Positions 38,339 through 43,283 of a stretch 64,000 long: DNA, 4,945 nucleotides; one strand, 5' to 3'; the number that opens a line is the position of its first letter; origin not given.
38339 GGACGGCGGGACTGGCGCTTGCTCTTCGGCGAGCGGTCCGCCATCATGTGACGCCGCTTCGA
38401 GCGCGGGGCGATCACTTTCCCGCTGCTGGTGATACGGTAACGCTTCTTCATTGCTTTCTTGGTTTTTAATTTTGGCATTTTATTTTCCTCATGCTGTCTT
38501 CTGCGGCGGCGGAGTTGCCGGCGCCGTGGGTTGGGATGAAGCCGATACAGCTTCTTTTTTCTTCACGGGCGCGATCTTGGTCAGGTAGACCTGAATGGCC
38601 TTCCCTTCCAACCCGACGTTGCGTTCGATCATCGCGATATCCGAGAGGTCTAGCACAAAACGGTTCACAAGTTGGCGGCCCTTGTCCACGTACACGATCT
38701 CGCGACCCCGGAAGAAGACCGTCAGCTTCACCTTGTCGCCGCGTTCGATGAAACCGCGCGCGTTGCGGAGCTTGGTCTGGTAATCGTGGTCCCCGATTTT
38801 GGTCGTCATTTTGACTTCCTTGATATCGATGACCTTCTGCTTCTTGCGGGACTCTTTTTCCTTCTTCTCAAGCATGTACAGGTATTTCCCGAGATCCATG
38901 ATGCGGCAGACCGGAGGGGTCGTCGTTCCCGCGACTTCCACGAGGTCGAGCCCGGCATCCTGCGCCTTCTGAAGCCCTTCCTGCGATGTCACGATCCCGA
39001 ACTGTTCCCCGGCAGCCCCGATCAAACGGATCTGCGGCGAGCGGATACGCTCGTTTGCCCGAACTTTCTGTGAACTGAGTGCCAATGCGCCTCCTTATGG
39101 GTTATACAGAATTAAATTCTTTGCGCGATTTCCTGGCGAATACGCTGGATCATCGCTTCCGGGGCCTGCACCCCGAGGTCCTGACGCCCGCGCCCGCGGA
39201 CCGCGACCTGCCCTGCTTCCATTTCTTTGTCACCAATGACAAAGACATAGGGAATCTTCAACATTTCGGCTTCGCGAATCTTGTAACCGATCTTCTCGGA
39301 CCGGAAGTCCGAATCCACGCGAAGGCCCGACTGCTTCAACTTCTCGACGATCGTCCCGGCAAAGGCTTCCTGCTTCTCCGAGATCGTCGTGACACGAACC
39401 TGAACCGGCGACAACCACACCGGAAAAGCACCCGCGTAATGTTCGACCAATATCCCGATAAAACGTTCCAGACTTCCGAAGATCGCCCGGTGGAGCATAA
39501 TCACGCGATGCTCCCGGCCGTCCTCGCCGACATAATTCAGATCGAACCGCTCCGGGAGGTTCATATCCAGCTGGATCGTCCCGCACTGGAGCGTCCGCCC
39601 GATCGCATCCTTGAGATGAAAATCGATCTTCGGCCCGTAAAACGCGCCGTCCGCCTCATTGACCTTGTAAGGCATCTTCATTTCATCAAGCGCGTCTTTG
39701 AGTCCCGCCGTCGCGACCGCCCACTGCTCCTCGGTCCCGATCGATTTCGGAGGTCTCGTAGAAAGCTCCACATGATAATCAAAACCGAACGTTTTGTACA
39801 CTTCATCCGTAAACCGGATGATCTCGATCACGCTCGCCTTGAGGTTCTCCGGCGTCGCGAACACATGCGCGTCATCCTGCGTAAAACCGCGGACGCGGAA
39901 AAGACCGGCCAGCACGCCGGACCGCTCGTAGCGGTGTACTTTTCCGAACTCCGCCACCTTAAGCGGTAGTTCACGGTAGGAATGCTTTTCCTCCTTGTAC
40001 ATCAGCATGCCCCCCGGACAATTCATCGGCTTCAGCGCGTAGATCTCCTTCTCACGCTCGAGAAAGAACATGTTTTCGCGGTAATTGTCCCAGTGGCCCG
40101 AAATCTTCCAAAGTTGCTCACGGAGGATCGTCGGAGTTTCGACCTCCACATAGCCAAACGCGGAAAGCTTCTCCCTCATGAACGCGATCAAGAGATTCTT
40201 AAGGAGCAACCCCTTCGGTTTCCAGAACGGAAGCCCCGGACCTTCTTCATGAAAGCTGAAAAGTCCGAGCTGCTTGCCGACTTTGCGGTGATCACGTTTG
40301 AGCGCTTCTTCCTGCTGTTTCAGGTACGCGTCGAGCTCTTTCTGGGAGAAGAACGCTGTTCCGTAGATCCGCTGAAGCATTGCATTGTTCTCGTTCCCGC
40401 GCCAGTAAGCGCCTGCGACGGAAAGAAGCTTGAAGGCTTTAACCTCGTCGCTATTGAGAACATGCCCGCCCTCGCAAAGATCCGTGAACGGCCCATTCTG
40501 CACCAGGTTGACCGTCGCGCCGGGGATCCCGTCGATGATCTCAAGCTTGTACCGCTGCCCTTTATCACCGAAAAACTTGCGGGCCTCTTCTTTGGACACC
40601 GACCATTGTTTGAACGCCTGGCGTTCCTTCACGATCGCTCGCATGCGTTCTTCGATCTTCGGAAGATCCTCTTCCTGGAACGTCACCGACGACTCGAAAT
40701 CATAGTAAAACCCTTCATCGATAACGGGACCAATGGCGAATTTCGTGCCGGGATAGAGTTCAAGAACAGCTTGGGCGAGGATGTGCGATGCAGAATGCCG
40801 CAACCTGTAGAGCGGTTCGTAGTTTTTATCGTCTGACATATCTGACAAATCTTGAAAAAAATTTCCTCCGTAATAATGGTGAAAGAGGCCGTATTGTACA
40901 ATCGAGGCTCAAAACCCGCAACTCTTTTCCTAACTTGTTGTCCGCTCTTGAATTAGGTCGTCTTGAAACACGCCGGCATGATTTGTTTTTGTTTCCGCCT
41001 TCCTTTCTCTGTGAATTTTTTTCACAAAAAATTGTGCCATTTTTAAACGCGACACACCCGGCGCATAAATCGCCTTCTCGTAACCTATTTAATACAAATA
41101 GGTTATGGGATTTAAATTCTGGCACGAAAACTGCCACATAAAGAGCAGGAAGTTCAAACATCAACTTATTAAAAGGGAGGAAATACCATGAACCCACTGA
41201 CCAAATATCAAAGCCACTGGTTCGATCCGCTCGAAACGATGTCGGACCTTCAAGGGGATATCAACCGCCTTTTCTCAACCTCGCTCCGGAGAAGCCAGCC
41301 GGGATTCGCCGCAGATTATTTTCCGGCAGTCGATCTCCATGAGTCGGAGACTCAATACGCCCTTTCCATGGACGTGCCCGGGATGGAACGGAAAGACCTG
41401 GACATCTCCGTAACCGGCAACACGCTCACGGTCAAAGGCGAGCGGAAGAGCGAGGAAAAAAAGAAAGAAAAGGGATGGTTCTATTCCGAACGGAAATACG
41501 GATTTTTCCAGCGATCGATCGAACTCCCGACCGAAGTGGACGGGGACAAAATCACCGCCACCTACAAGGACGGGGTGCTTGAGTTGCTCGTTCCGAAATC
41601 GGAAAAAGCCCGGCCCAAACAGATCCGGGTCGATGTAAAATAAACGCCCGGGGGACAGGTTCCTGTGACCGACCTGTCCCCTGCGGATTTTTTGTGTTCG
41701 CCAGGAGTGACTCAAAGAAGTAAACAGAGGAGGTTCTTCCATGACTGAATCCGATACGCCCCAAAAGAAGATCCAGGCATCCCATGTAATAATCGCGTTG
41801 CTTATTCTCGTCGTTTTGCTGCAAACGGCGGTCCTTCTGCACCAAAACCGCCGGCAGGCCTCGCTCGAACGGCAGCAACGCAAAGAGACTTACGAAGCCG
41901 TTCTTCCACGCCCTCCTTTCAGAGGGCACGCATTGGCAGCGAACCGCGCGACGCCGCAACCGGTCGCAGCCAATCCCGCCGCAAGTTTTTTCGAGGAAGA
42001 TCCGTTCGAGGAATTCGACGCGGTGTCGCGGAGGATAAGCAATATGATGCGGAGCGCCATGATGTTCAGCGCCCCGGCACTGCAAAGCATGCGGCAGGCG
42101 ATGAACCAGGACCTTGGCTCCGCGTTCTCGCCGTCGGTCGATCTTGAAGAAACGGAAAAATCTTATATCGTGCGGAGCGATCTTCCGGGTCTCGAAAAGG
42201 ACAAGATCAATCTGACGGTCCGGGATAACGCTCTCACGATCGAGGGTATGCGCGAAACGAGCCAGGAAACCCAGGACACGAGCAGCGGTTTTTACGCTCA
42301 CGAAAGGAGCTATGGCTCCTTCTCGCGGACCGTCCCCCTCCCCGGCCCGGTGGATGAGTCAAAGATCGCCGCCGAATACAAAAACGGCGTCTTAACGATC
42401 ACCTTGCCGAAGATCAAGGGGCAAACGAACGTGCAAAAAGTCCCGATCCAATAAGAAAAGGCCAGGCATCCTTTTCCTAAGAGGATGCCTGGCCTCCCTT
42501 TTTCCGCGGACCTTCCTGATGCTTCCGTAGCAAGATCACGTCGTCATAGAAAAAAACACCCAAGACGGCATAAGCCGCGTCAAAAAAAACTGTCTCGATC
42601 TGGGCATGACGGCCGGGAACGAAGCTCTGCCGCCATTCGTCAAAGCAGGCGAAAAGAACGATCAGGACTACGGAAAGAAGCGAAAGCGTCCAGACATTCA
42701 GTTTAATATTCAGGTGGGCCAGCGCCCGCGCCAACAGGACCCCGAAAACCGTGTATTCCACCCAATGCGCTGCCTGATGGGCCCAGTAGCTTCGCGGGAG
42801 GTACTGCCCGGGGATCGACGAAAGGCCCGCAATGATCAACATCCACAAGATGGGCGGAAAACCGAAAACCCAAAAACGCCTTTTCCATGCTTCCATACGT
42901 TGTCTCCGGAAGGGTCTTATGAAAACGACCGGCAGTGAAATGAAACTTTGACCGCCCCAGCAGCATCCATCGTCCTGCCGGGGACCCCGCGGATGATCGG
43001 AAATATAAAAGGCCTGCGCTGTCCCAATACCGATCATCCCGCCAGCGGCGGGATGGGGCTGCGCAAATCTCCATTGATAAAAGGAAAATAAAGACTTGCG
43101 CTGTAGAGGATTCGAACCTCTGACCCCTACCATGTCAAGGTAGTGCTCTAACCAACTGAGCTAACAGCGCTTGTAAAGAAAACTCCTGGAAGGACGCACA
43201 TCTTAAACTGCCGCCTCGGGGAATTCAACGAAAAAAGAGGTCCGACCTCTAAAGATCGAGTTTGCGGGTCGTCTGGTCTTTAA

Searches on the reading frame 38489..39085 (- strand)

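Call 26: search_protein_families(library=pfam, proteins=[window:38489-39085:-], max_evalue=0.0001)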
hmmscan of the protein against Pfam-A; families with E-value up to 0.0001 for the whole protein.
window:38489-39085:- (198 aa): 2 families
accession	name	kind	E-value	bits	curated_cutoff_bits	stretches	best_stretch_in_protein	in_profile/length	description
PF00707.27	IF3_C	-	1.4e-28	99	34.8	1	86-169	1-84/86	Translation initiation factor IF-3, C-terminal domain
PF05198.21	IF3_N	-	2.1e-27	95.5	26.9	1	11-79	2-70/70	Translation initiation factor IF-3, N-terminal domain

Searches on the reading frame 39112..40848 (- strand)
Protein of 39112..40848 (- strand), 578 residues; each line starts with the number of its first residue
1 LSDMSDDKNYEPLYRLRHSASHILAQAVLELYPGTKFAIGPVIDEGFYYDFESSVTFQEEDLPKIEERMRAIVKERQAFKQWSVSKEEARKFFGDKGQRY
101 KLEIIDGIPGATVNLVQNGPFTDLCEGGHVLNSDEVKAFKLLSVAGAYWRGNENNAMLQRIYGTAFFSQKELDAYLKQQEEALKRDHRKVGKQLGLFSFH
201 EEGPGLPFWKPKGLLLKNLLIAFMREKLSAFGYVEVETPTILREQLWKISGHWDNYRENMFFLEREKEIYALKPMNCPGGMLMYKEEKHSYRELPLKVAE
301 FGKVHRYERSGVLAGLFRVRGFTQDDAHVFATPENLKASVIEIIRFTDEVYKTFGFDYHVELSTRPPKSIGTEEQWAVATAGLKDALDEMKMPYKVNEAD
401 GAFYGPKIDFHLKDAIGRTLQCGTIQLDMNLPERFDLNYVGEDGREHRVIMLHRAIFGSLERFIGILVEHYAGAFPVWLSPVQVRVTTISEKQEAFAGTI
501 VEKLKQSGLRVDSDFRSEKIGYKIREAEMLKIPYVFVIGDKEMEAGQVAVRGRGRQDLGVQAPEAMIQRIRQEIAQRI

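Call 26: search_protein_families(library=pfam, proteins=[window:39112-40848:-], max_evalue=0.0001)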
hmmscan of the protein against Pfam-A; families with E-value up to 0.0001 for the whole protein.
window:39112-40848:- (578 aa): 3 families
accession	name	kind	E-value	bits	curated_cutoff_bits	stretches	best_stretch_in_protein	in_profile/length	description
PF00587.30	tRNA-synt_2b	-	2.8e-48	164.8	29.3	1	264-471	4-179/179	tRNA synthetase class II core domain (G, H, P, S and T)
PF03129.25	HGTP_anticodon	-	5.6e-18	65.3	21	1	483-570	1-91/94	Anticodon binding domain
PF07973.19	tRNA_SAD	-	1.2e-11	44.8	24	1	113-162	1-44/44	Threonyl and Alanyl tRNA synthetase second additional domain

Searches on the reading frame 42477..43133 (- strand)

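Call 26: search_protein_families(library=pfam, proteins=[window:42477-43133:-], max_evalue=0.0001)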
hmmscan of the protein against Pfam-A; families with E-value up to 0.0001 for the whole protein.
window:42477-43133:- (218 aa): 1 family
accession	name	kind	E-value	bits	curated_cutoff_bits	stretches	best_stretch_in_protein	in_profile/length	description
PF04892.17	VanZ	-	9.7e-08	33.1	30.1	1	118-196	56-122/126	VanZ like family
